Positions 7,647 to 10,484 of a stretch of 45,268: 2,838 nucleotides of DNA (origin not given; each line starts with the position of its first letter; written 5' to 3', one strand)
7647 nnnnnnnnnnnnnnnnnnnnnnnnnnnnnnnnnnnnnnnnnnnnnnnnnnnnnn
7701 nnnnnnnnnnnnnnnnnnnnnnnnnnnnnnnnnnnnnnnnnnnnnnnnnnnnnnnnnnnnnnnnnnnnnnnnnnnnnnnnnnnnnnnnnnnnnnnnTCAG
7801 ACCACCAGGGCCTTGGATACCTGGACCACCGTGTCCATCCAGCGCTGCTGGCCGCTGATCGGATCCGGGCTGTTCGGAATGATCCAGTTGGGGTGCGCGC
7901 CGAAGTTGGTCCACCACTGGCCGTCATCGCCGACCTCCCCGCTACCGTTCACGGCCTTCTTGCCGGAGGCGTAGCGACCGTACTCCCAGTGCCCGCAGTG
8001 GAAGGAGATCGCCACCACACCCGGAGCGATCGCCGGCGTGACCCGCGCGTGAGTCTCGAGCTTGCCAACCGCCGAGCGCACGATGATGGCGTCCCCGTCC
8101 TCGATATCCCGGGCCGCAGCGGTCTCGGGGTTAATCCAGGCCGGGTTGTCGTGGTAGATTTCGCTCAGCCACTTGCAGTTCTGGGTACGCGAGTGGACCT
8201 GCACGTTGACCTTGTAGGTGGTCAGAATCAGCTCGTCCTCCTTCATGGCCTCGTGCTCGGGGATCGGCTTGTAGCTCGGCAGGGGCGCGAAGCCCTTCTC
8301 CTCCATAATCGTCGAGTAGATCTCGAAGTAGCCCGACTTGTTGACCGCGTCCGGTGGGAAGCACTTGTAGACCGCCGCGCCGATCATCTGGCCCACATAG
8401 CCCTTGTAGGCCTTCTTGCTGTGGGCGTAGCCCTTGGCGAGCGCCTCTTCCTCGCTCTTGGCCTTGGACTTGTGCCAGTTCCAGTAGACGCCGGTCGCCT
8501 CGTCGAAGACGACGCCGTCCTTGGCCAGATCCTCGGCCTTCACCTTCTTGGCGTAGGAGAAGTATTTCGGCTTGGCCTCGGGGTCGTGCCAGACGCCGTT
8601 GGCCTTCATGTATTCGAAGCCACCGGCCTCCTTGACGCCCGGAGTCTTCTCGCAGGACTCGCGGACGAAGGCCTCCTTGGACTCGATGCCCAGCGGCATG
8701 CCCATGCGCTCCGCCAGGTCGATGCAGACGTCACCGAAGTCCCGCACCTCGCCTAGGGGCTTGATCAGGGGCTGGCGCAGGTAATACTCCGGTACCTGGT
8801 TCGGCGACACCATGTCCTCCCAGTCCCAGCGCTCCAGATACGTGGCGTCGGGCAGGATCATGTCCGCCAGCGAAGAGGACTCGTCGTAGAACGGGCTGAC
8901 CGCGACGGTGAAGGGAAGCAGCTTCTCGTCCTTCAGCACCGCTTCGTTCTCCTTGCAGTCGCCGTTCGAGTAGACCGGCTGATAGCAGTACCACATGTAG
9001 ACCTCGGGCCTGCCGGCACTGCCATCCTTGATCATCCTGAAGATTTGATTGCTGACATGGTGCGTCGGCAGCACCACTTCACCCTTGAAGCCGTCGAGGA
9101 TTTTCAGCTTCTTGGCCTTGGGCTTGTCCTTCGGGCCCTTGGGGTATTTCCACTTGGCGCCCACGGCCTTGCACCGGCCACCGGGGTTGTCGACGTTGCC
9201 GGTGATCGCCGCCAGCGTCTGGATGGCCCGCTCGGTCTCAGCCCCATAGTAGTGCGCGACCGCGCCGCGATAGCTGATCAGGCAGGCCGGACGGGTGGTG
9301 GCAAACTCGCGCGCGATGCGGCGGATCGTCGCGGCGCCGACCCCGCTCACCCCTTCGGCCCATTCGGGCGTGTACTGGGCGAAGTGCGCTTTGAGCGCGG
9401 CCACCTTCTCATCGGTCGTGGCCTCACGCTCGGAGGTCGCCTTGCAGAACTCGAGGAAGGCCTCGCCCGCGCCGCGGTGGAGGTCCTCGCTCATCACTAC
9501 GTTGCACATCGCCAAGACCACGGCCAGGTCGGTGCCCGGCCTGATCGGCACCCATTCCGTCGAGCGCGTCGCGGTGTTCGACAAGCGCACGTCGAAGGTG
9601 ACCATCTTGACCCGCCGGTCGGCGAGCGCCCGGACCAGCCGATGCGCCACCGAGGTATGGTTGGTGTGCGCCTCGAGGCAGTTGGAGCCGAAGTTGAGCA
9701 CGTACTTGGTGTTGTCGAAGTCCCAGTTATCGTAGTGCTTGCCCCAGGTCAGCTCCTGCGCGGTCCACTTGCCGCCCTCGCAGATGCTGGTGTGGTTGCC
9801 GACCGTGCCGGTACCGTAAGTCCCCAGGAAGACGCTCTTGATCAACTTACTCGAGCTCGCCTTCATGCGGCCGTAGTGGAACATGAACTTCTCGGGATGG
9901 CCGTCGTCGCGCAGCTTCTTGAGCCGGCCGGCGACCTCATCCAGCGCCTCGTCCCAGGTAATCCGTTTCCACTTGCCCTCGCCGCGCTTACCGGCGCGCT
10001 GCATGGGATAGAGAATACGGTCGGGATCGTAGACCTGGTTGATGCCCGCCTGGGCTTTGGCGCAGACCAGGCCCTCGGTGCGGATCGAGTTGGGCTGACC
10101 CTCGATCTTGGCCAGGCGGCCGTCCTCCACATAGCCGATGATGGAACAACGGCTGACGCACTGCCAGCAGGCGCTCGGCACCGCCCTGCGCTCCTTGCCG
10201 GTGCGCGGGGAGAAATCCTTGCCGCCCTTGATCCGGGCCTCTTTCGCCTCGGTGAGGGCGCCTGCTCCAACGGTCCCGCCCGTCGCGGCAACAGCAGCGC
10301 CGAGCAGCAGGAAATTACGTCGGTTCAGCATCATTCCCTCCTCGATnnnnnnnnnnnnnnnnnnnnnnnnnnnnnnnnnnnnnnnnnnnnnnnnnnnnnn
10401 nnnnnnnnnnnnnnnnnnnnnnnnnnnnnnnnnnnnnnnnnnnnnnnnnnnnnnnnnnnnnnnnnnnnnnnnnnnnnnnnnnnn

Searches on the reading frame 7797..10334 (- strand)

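Call 80: search_protein_families(library=pfam, proteins=[window:7797-10334:-], max_evalue=0.0001)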
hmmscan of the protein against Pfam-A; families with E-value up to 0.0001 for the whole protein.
window:7797-10334:- (845 aa): 3 families
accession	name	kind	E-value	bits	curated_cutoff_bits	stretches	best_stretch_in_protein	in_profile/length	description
PF00384.28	Molybdopterin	-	4.1e-34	118.6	24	1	106-542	1-352/353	Molybdopterin oxidoreductase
PF01568.27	Molydop_binding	-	6.3e-21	74.9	26.8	1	702-829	1-103/110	Molydopterin dinucleotide binding domain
PF04879.21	Molybdop_Fe4S4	-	8.9e-11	42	22.7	1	51-103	3-55/55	Molybdopterin oxidoreductase Fe4S4 domain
